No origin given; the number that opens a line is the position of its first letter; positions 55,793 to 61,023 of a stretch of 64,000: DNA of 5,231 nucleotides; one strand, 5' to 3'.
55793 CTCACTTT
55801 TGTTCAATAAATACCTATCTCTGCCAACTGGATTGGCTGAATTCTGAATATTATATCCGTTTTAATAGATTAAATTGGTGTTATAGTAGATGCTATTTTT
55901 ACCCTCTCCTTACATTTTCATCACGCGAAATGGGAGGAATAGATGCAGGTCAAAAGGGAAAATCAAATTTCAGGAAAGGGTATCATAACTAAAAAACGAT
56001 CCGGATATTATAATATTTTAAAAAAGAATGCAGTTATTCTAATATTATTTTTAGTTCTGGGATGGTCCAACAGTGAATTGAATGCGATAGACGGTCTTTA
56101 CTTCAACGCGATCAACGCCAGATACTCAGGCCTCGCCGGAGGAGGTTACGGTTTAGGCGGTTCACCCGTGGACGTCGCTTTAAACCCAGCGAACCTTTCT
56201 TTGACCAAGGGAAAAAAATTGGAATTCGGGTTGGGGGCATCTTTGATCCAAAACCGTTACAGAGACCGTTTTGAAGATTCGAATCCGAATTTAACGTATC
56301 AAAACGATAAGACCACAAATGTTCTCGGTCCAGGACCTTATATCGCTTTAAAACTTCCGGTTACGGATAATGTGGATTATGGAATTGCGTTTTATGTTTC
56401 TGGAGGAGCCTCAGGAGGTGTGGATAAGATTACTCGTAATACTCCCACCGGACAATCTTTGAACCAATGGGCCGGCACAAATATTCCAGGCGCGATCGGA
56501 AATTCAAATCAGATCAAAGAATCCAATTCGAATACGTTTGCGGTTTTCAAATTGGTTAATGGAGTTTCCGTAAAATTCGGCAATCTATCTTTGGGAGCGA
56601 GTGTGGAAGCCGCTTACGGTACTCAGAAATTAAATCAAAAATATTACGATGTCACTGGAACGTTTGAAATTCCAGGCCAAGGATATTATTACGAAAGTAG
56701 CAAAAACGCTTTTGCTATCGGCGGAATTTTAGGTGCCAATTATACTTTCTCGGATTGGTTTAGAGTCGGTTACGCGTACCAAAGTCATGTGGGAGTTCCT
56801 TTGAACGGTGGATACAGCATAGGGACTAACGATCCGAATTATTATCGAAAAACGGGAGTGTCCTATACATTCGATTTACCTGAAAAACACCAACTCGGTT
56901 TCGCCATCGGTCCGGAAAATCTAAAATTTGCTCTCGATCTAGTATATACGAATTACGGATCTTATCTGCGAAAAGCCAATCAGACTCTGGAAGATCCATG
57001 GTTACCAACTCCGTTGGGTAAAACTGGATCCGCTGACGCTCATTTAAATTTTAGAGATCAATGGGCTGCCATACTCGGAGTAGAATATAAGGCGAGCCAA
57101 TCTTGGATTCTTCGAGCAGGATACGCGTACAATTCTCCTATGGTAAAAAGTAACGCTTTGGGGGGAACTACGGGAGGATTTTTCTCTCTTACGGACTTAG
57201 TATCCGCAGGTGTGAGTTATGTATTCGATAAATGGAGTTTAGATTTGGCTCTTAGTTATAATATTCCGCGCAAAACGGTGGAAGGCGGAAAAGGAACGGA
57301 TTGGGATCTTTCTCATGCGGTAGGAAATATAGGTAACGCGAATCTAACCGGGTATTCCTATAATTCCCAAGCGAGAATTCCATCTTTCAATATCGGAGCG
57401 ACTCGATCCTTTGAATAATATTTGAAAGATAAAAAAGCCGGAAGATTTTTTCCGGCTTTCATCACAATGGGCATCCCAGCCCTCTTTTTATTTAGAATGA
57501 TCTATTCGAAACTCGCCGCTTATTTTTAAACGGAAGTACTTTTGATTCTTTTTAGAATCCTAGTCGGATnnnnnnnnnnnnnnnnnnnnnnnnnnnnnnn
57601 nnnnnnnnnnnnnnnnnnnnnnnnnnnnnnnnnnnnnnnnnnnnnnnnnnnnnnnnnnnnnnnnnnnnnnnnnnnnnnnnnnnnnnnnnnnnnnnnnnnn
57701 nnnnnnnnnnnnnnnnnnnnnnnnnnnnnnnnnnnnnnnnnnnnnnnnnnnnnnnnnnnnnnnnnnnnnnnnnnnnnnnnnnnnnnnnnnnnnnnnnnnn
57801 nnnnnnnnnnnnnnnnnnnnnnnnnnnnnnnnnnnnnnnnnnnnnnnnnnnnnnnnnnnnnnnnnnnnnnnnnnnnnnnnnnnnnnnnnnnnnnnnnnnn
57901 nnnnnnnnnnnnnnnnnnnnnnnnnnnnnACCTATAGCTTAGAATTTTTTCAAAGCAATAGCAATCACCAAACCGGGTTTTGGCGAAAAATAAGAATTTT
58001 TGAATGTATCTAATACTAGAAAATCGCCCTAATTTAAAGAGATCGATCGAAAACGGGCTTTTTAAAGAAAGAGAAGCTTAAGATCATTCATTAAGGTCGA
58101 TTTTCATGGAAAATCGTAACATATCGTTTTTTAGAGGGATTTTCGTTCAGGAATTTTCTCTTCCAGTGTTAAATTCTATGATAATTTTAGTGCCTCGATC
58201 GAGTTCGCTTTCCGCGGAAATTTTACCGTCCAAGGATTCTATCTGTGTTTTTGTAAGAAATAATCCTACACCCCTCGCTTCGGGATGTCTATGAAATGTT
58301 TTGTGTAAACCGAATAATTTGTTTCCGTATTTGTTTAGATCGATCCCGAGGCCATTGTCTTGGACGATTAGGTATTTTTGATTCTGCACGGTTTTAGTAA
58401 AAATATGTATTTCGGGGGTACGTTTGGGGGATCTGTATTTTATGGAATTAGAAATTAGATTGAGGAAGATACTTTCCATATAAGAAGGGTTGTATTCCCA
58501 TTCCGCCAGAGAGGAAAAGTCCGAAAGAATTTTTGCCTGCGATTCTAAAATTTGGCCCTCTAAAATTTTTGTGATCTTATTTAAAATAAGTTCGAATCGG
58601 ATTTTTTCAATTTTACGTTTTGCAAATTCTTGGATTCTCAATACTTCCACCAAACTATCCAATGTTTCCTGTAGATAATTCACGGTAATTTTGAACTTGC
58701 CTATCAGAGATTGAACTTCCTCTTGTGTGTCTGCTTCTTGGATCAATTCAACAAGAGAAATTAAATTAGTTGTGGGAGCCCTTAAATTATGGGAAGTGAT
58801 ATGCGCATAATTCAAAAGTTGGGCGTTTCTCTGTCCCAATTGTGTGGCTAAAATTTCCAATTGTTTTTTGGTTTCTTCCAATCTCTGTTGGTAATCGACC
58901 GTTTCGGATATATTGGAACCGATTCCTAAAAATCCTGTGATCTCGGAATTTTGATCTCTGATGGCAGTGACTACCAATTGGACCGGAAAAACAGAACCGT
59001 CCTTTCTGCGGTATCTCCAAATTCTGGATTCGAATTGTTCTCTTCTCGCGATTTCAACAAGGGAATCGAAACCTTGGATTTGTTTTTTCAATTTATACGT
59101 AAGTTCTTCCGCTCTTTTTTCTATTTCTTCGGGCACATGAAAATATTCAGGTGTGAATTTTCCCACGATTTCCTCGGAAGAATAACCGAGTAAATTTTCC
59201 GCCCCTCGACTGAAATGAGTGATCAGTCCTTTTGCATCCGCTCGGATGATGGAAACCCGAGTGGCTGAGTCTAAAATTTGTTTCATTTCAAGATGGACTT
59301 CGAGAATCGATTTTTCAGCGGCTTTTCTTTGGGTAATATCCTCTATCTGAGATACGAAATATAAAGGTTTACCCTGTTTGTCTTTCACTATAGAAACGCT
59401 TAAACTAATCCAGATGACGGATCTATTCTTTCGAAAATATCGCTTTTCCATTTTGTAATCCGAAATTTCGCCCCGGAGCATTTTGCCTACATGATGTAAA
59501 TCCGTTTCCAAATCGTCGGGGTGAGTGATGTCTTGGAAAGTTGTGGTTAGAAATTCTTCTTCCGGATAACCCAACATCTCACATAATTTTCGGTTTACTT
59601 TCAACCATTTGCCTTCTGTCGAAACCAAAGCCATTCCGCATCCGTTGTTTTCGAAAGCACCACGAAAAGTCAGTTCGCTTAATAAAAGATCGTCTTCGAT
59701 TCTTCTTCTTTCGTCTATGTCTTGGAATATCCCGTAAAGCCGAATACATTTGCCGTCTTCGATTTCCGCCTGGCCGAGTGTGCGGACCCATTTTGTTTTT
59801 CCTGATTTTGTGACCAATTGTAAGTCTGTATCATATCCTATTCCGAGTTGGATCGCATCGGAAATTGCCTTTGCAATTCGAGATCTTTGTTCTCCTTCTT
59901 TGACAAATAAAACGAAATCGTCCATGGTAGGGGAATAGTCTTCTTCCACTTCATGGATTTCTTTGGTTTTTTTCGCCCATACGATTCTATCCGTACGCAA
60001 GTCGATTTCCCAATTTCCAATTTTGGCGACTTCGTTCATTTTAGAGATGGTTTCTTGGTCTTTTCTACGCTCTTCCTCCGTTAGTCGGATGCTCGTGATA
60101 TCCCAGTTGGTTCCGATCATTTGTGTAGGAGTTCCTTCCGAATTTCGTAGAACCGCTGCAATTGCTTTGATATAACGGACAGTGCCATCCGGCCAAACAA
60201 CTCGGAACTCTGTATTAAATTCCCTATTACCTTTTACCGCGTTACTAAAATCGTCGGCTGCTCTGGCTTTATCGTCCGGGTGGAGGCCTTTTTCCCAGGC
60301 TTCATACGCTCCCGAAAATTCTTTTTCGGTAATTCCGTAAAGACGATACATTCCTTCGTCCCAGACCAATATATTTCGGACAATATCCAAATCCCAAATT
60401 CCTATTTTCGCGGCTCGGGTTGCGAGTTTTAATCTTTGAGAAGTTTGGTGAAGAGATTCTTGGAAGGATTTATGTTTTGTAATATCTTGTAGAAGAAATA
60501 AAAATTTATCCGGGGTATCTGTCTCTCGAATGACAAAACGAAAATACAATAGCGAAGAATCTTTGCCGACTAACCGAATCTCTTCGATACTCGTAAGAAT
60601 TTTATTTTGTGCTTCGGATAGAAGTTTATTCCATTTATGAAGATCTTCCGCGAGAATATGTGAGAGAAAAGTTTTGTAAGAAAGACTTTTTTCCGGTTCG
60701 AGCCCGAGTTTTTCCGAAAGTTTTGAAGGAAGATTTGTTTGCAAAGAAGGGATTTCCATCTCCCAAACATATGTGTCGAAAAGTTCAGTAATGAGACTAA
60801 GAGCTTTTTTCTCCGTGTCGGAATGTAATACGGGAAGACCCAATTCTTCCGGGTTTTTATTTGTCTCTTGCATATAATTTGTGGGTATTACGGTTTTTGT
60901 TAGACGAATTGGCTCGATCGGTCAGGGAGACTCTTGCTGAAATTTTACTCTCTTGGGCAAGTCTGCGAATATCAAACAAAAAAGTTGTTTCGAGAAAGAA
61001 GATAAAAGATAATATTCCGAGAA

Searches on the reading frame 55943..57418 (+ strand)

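Call 11: search_protein_families(library=ncbifam, proteins=[window:55943-57418:+])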
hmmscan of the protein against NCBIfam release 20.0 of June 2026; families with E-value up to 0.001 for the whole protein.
window:55943-57418:+ (491 aa): 1 family
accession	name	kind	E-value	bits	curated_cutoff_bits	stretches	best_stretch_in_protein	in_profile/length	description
NF033709.1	PorV_fam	subfamily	1.2e-06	28.4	90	1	304-429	200-309/326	PorV/PorQ family protein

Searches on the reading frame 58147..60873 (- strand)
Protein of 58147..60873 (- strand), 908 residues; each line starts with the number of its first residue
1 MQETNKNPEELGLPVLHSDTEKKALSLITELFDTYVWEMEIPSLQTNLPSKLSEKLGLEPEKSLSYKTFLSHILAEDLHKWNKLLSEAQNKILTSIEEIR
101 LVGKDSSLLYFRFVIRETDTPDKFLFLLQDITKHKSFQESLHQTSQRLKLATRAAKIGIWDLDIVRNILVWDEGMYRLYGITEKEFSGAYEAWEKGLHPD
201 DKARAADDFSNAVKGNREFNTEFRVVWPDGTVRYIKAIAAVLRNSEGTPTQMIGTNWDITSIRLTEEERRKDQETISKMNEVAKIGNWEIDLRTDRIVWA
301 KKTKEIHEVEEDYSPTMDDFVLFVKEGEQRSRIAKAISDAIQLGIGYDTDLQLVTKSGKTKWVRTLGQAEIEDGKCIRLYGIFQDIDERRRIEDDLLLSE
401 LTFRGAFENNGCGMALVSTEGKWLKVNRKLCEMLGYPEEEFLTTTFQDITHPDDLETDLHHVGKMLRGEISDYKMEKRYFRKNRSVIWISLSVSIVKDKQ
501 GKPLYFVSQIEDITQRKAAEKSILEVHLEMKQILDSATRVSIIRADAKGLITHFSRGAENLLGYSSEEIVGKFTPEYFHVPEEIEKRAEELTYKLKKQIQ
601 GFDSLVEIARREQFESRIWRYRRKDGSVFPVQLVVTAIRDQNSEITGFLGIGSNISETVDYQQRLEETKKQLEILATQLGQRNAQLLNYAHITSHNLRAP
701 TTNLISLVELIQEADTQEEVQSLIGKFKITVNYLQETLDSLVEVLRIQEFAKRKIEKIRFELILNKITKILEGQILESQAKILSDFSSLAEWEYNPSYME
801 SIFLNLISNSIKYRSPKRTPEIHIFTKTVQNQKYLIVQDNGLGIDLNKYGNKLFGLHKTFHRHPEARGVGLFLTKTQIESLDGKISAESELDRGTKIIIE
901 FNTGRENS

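Call 10: search_protein_families(library=ncbifam, proteins=[window:58147-60873:-])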
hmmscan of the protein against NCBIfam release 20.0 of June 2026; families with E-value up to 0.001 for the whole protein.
window:58147-60873:- (908 aa): 53 families (the best 25 are shown)
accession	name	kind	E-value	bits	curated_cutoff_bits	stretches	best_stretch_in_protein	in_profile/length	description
NF007298.0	PRK09776.1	equivalog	1.3e-109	367.6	1135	3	394-680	295-565/1111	diguanylate cyclase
TIGR00229.1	sensory_box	domain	3.3e-60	201.8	22.9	3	399-521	3-124/126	PAS domain S-box protein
NF041777.1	sens_FixL_Rhizob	equivalog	1.1e-57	195.9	850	4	282-447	4-169/485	sensor protein FixL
NF052573.1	HisKinEspAMyxo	equivalog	3e-40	138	1400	3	476-900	206-608/755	serine histidine kinase EspA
NF053781.1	cdiGMPphdstlr2612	equivalog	3.8e-38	130.8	1600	2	126-274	567-715/1268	Tlr1612 family c-di-GMP phosphodiesterase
NF047874.1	MASE3_PAS_HK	subfamily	9.1e-29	100.7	560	2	621-903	343-625/655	MASE3 domain-containing sensor histidine kinase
NF046044.1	PnpS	equivalog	4.6e-26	91.7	400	1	693-901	177-389/390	two-component system histidine kinase PnpS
NF008468.0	PRK11360.1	equivalog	2.6e-25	88.8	646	1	523-905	263-610/616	two-component system sensor histidine kinase AtoS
NF047465.1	hybrid_HK_LvrA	exception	8.8e-21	73.6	1200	1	678-897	592-812/819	hybrid histidine kinase/response regulator LvrA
NF045595.1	HK_scytonemin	equivalog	5.2e-20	71.4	865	2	659-897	392-629/637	scytonemin biosynthesis sensor histidine kinase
TIGR02966.1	phoR_proteo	equivalog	4.3e-17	62.1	334.2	1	693-900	121-332/333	phosphate regulon sensor histidine kinase PhoR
NF033092.0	HK_WalK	equivalog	2.5e-16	59.4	725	1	693-900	379-591/594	cell wall metabolism sensor histidine kinase WalK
NF008312.0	PRK11100.1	equivalog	2.6e-15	56.2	356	1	662-902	233-473/477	two-component system sensor histidine kinase CreC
NF052652.1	YtvA_fam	equivalog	4.4e-15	55.9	250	2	532-677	4-136/243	YtvA family blue-light photoreceptor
NF041880.1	EPS_EpsF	equivalog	2.9e-14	52.4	900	1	609-894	213-482/492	response regulator EpsF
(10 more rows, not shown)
